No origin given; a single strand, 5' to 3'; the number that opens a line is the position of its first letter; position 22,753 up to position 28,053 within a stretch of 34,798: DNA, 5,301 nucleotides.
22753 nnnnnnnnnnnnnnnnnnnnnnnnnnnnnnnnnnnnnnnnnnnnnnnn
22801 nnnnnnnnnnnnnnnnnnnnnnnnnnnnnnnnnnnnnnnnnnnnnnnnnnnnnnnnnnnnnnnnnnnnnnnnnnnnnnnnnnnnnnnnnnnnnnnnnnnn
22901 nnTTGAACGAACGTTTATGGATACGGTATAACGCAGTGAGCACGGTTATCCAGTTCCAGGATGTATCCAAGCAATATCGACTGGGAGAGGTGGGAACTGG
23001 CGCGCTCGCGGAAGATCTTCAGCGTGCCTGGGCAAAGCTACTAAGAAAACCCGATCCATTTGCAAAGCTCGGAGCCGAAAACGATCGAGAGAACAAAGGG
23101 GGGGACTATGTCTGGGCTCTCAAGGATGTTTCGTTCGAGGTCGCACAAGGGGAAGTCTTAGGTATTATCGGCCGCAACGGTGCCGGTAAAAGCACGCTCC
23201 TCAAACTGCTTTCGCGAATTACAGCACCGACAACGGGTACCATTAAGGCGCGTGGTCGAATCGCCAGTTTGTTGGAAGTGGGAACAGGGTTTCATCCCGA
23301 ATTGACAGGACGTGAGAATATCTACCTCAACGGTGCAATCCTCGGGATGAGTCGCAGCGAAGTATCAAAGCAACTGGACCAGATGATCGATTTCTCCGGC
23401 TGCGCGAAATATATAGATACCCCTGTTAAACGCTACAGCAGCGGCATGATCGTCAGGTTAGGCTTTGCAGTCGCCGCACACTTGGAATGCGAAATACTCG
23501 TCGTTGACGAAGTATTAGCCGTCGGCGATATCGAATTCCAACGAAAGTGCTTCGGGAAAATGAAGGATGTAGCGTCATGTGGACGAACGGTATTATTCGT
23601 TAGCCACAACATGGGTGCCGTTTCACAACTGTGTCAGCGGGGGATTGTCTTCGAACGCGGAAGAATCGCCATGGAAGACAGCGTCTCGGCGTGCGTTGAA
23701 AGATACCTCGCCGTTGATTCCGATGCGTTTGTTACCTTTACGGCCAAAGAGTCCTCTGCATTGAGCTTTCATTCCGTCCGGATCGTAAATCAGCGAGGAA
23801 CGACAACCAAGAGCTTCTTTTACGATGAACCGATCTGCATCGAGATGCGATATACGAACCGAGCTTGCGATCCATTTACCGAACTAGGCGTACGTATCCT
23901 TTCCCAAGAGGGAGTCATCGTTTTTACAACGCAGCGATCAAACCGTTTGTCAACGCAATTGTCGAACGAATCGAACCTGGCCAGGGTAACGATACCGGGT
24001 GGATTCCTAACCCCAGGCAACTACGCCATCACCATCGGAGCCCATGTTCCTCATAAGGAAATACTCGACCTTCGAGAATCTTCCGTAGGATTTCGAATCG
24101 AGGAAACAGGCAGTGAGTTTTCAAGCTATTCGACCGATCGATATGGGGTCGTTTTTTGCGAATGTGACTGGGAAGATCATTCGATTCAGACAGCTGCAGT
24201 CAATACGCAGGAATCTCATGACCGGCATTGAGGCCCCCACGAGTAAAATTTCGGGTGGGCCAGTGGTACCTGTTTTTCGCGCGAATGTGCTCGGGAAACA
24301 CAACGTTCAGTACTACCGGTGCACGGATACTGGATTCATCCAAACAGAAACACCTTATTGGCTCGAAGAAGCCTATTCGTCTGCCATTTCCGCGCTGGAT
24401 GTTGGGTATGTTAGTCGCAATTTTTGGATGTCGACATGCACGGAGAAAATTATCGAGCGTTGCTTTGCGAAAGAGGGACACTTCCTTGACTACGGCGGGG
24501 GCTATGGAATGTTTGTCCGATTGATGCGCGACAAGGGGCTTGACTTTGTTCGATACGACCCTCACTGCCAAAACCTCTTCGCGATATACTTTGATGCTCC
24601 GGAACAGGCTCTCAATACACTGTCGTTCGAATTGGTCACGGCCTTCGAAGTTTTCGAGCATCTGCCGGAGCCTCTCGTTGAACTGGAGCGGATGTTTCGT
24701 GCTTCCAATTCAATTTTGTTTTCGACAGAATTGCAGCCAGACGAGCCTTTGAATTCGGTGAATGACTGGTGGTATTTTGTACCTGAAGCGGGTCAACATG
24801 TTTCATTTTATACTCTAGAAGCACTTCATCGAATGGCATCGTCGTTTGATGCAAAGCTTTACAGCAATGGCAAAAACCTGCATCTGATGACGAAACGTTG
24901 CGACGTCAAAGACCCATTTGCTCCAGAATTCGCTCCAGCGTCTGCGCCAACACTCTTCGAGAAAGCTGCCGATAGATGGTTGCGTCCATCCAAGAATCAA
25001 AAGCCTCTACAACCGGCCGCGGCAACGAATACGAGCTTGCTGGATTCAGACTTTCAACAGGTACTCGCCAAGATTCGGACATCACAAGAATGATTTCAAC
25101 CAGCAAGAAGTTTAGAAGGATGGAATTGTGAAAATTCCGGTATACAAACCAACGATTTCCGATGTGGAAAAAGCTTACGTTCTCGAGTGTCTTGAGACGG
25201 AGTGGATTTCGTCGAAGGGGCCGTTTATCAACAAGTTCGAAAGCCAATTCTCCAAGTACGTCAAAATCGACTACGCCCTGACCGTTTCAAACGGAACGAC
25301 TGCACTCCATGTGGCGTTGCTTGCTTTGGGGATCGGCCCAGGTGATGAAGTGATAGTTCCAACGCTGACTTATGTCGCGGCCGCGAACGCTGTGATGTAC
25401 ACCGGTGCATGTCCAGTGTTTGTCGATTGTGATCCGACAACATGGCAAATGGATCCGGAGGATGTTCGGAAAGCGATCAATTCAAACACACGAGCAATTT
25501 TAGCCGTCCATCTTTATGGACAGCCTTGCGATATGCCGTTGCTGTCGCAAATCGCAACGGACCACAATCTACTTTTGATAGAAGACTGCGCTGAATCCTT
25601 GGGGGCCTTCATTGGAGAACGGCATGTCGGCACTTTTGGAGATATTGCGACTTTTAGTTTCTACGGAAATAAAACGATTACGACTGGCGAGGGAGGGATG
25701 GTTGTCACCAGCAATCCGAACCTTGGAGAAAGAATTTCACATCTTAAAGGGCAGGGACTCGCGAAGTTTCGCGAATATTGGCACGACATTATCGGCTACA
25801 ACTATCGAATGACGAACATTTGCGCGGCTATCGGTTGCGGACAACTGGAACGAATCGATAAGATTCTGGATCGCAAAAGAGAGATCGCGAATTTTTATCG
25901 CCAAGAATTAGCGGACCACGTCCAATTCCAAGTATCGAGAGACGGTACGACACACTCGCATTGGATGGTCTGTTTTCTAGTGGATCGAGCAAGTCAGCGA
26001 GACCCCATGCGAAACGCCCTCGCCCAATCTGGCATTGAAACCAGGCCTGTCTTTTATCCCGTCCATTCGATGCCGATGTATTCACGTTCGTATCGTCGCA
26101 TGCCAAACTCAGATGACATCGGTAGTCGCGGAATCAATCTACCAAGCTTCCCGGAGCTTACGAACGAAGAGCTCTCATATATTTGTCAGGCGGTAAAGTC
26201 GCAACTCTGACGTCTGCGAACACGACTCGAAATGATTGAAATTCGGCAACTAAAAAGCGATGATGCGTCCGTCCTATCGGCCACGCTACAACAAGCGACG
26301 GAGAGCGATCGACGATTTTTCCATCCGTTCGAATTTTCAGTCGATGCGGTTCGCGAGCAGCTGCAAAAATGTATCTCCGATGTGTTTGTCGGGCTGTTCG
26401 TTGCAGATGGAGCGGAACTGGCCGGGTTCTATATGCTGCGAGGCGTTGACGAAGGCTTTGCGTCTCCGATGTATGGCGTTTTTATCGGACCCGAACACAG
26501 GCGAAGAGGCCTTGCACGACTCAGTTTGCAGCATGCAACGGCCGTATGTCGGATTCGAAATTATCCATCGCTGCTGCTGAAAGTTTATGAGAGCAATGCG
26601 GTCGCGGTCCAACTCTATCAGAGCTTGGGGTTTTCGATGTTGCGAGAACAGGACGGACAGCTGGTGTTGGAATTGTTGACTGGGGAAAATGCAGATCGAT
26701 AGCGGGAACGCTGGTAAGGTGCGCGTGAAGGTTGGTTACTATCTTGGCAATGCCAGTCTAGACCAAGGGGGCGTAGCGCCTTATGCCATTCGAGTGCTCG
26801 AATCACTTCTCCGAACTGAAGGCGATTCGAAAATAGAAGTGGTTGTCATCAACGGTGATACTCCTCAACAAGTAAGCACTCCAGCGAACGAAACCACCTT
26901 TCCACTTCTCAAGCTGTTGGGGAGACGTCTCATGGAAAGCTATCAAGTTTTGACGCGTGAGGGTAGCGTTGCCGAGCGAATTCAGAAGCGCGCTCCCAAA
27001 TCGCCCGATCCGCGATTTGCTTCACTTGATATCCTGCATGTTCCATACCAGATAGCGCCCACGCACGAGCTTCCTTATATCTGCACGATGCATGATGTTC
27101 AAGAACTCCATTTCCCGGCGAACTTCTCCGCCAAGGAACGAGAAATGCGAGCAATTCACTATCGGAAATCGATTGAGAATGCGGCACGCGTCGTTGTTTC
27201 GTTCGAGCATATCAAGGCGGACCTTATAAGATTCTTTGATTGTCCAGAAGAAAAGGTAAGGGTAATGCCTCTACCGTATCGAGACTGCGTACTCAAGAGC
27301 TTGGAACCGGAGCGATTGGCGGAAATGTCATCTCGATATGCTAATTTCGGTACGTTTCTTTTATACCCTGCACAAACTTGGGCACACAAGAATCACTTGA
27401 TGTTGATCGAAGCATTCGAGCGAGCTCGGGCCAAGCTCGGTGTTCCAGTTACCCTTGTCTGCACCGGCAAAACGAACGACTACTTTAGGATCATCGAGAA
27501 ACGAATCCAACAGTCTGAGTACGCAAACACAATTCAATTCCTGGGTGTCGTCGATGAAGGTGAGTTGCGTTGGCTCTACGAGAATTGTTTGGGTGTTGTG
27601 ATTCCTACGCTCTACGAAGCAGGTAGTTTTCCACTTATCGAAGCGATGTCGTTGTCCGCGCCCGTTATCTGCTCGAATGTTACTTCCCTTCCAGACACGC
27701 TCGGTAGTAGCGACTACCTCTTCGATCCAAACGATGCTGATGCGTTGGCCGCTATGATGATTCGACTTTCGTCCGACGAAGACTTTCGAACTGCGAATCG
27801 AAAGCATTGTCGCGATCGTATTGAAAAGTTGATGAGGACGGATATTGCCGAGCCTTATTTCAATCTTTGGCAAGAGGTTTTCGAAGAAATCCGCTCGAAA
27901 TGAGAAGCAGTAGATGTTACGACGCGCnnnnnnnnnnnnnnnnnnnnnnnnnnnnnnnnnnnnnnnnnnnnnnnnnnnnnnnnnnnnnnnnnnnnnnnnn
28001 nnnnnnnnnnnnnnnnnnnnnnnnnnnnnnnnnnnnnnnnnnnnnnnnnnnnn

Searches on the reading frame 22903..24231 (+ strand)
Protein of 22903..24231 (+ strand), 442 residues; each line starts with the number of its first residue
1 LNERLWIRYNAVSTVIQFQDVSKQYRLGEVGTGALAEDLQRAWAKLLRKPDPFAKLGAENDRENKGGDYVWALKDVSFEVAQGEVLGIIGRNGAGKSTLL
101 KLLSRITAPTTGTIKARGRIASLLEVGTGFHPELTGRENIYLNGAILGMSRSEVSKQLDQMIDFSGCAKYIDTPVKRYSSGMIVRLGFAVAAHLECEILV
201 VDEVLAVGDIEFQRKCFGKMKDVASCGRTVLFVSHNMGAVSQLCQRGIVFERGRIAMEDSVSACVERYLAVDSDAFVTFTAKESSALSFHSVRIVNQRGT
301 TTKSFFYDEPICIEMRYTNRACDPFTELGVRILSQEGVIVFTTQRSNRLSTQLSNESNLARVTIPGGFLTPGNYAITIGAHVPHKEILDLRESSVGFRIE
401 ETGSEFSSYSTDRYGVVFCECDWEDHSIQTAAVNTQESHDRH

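Call 5: search_protein_families(library=ncbifam, proteins=[window:22903-24231:+], max_evalue=0.00001)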
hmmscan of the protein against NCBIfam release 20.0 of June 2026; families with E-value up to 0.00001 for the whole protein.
window:22903-24231:+ (442 aa): 172 families (the best 25 are shown)
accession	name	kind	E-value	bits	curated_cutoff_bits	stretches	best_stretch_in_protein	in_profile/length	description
NF010065.0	PRK13545.1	equivalog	3.9e-57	194.2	538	1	63-268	30-234/549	teichoic acids export protein ATP-binding subunit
NF050108.1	galactan_ABC_ATP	equivalog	5.5e-50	169.8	400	1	54-269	26-241/244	galactan export ABC transporter ATP-binding subunit Wzt/RfbE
NF010066.0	PRK13546.1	equivalog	2.7e-45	154.8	320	1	68-267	35-233/264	teichoic acids export ABC transporter ATP-binding subunit TagH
TIGR01188.1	drrA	subfamily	7.1e-31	107.6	312.45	1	70-263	6-210/302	daunorubicin resistance ABC transporter, ATP-binding protein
TIGR01288.1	nodI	equivalog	1.1e-25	90.3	424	1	73-272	20-230/303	nodulation factor ABC transporter ATP-binding protein NodI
NF010060.0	PRK13537.1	equivalog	1.6e-25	89.7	521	1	72-272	30-241/314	nodulation factor ABC transporter ATP-binding protein NodI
NF010059.0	PRK13536.1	equivalog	3.8e-25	88.4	549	1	73-266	59-263/342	nodulation factor ABC transporter ATP-binding protein NodI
TIGR04521.1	ECF_ATPase_2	equivalog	1.2e-24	86.9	330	2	138-267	104-235/279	energy-coupling factor transporter ATPase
TIGR03522.1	GldA_ABC_ATP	equivalog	5.5e-21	75.3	402.6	1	72-264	17-219/301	gliding motility-associated ABC transporter ATP-binding subunit GldA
TIGR04520.1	ECF_ATPase_1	equivalog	1.3e-20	73.9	315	2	71-118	16-63/269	energy-coupling factor transporter ATPase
NF010068.0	PRK13548.1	equivalog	1.3e-20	73.6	261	2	73-119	21-67/261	heme ABC transporter ATP-binding protein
NF008442.0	PRK11288.1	equivalog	2.3e-20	72.3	689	1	70-258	20-224/504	L-arabinose ABC transporter ATP-binding protein AraG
TIGR02769.1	nickel_nikE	equivalog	6.9e-20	71.6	332.55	2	150-261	122-235/265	nickel import ATP-binding protein NikE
NF033858.1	ABC2_perm_RbbA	equivalog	8.4e-20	70.3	1050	1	66-286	276-507/909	ribosome-associated ATPase/putative transporter RbbA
NF007739.0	PRK10419.1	subfamily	2.2e-19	70.1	354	2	158-264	131-239/268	nickel ABC transporter ATP-binding protein NikE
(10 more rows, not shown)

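Call 17: search_protein_families(library=pfam, proteins=[window:22903-24231:+], max_evalue=0.01)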
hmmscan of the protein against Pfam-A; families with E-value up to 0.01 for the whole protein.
window:22903-24231:+ (442 aa): 5 families
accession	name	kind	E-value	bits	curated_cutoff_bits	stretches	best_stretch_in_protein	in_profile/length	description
PF00005.33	ABC_tran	-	3.3e-21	76.7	25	1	73-204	1-135/137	ABC transporter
PF14524.12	Wzt_C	-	2.4e-08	34.5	30.4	1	285-405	8-135/143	Wzt C-terminal domain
PF13304.12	AAA_21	-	2.2e-05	25.1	27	1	87-106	3-22/304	AAA domain, putative AbiEii toxin, Type IV TA system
PF13555.12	AAA_29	-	0.0028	17.8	27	1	77-104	16-43/61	P-loop containing region of AAA domain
PF13476.12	AAA_23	-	0.0077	17.3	27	0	78-104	15-40/201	AAA domain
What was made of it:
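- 22903..24231 (+): Wzt, ABC ATPase with a C-terminal carbohydrate-binding Wzt_C domain. PF00005 76.7 bits; PF14524 34.5 > 30.4 (call 17).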

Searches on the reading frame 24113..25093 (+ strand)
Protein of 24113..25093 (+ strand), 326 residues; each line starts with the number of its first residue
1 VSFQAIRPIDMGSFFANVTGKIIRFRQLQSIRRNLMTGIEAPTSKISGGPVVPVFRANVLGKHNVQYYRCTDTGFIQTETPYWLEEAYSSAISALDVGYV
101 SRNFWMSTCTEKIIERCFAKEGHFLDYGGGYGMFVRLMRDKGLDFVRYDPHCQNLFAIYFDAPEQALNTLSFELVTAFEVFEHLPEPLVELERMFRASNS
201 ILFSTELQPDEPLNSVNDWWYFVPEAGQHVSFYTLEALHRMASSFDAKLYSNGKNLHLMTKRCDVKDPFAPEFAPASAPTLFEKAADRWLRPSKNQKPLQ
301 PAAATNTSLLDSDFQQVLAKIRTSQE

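Call 5: search_protein_families(library=ncbifam, proteins=[window:24113-25093:+], max_evalue=0.00001)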
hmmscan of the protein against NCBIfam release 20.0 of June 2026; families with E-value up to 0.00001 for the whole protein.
window:24113-25093:+ (326 aa): 0 families

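Call 17: search_protein_families(library=pfam, proteins=[window:24113-25093:+], max_evalue=0.01)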
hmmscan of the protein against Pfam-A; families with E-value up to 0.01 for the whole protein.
window:24113-25093:+ (326 aa): 3 families
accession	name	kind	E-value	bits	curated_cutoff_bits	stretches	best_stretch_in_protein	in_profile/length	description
PF13489.12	Methyltransf_23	-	3.1e-21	76.2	27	1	112-249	11-161/164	Methyltransferase domain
PF08242.18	Methyltransf_12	-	0.0057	17.8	30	0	148-196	26-90/98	Methyltransferase domain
PF08241.18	Methyltransf_11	-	0.0087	17.1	21.2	0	125-196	1-85/95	Methyltransferase domain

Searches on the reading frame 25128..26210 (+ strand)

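Call 5: search_protein_families(library=ncbifam, proteins=[window:25128-26210:+], max_evalue=0.00001)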
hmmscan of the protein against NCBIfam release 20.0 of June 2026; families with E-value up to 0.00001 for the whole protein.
window:25128-26210:+ (360 aa): 17 families
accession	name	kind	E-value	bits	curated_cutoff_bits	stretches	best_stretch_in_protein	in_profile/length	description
TIGR04181.1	NHT_00031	hypoth_equivalog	4.6e-115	384.3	420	1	3-340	1-358/359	LegC family aminotransferase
TIGR03588.1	PseC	equivalog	1.6e-85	287.3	423.5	1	3-358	2-378/380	UDP-4-amino-4,6-dideoxy-N-acetyl-beta-L-altrosamine transaminase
NF008658.2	PRK11658.1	equivalog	5.8e-68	229.2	631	1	3-358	5-375/379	UDP-4-amino-4-deoxy-L-arabinose aminotransferase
NF008687.0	PRK11706.1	equivalog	2.5e-67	227.3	375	1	3-358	2-372/375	dTDP-4-amino-4,6-dideoxygalactose transaminase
TIGR04427.1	PLP_DesI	equivalog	3.4e-66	224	650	1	8-357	26-380/390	dTDP-4-dehydro-6-deoxyglucose aminotransferase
NF011936.0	PRK15407.1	equivalog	8.2e-57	192.8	423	2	17-207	51-248/440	lipopolysaccharide biosynthesis protein RfbH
TIGR02379.1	ECA_wecE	subfamily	1.2e-50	172.4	434.85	1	3-356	2-371/376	dTDP-4-amino-4,6-dideoxy-D-glucose transaminase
NF006488.0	PRK08912.1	equivalog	1.3e-09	37.5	498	1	52-126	92-165/387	aminotransferase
NF006569.0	PRK09082.1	subfamily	1.2e-08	34.4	420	1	35-153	78-202/386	methionine aminotransferase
NF041364.1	GntC_guanitoxin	equivalog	1.9e-08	33.6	415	1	51-127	63-141/356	guanitoxin biosynthesis PLP-dependent (S)-gamma-hydroxy-L-arginine cyclodehydratase GntC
NF004770.0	PRK06108.1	subfamily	6.1e-08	31.9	422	1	38-125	87-175/396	pyridoxal phosphate-dependent aminotransferase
NF004621.0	PRK05957.1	equivalog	9.8e-08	31.1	498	1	51-127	92-167/389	pyridoxal phosphate-dependent aminotransferase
NF005816.0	PRK07682.1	equivalog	1.1e-07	30.8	620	1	35-127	77-170/390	aminotransferase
NF005855.0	PRK07777.1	equivalog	4.8e-07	29.4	553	1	51-187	92-232/391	pyridoxal phosphate-dependent aminotransferase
NF006230.0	PRK08363.1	equivalog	4.8e-07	28.9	534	1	53-127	98-173/398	alanine aminotransferase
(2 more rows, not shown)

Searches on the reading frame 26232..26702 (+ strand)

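Call 5: search_protein_families(library=ncbifam, proteins=[window:26232-26702:+], max_evalue=0.00001)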
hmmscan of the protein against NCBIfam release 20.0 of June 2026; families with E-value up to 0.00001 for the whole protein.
window:26232-26702:+ (156 aa): 6 families
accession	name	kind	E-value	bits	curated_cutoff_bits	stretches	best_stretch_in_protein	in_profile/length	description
TIGR01575.1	rimI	equivalog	5.2e-09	36.4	86.4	1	41-136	20-114/132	ribosomal protein S18-alanine N-acetyltransferase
NF007807.0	PRK10514.1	equivalog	8.6e-08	32.2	134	1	1-137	2-125/147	acetyltransferase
NF007025.1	PRK09491.1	equivalog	1.6e-07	31.4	173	1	57-135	44-120/145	ribosomal protein S18-alanine N-acetyltransferase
NF002959.0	PRK03624.1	equivalog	1.3e-06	28.2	124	1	60-135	57-130/147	GNAT family acetyltransferase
NF000487.1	stat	exception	2.6e-06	27.1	420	1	58-136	86-163/189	streptothricin N-acetyltransferase STAT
NF007853.0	PRK10562.1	equivalog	4.7e-06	26.9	125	1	82-138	73-124/146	N-acetyltransferase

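Call 17: search_protein_families(library=pfam, proteins=[window:26232-26702:+], max_evalue=0.01)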
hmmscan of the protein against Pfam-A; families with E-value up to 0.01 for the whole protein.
window:26232-26702:+ (156 aa): 6 families
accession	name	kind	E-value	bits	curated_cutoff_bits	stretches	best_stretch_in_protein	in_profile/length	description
PF00583.31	Acetyltransf_1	-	4.2e-13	50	20.7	1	28-134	9-116/116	Acetyltransferase (GNAT) family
PF13508.13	Acetyltransf_7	-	1.4e-08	35.4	27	1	55-135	5-83/84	Acetyltransferase (GNAT) domain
PF13302.13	Acetyltransf_3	-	2.1e-07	32.2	25.4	1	3-134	3-137/138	Acetyltransferase (GNAT) domain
PF13673.13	Acetyltransf_10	-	9.2e-07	29.3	23.6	1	41-139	19-112/128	Acetyltransferase (GNAT) domain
PF08445.16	FR47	-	2.3e-06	27.9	22.1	1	78-139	22-82/86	FR47-like protein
PF13420.13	Acetyltransf_4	-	0.0054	17.2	24.3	1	4-140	1-140/155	Acetyltransferase (GNAT) domain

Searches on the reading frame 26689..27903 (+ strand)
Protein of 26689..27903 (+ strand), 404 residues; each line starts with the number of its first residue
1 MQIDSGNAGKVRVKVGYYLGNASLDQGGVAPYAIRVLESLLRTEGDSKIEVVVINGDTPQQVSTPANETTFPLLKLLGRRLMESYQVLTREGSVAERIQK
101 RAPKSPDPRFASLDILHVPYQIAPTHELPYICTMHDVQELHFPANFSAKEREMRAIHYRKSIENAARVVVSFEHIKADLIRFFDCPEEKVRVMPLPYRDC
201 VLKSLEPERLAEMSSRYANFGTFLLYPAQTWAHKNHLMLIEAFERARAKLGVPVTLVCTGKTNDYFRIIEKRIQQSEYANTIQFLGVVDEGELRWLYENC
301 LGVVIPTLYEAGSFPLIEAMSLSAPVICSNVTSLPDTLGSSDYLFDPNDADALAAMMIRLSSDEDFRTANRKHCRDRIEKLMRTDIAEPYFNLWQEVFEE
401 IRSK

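Call 5: search_protein_families(library=ncbifam, proteins=[window:26689-27903:+], max_evalue=0.00001)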
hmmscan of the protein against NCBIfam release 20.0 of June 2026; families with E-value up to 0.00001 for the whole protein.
window:26689-27903:+ (404 aa): 12 families
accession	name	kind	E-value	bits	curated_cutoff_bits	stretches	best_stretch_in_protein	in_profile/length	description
NF041876.1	EPS_EpsE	equivalog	9.2e-16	58.1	400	1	233-382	226-380/389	exopolysaccharide biosynthesis GT4 family glycosyltransferase EpsE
NF041010.1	glycosy_Agl16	equivalog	3.3e-11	42.7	575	1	173-360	142-315/352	glycosylation protein Agl16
TIGR03999.1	thiol_BshA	equivalog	2e-09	36.8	273.7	1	234-398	212-374/375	N-acetyl-alpha-D-glucosaminyl L-malate synthase BshA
TIGR03088.1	stp2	hypoth_equivalog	4.4e-09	35.9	409.05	1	231-397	204-373/374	TIGR03088 family PEP-CTERM/XrtA system glycosyltransferase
NF050063.1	ProtGlycPglJ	equivalog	5e-09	35.8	500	1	173-388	153-357/363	N-acetylgalactosamine-N,N'-diacetylbacillosaminyl-diphospho-undecaprenol 4-alpha-N-acetylgalactosaminyltransferase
TIGR04348.1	TIGR04348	equivalog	5.9e-08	32.1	300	1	233-380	149-294/310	selenoneine biosynthesis selenosugar synthase SenB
TIGR04047.1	MSMEG_0565_glyc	hypoth_equivalog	1e-07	31.4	259.85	1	233-366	205-344/373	MSMEG_0565 family glycosyltransferase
TIGR03449.1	mycothiol_MshA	equivalog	1.9e-07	30.3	462.5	1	118-374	116-380/406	D-inositol-3-phosphate glycosyltransferase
NF047684.1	TeichurnBiosyTuaC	equivalog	2.9e-07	29.7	550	0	274-380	264-371/391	teichuronic acid biosynthesis protein TuaC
TIGR04157.1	glyco_rSAM_CFB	subfamily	6.4e-07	28.7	400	1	158-338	163-339/406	TIGR04157 family glycosyltransferase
NF038229.1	Glyco4_Geo_Pelo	equivalog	6.5e-07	28.7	400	1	152-395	97-334/338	GPMC system family 4 glycosyltransferase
NF046085.1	XrtY_assoc_Gly1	equivalog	7.8e-06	25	400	0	238-398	226-385/387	XrtY-associated glycosyltransferase XYAG1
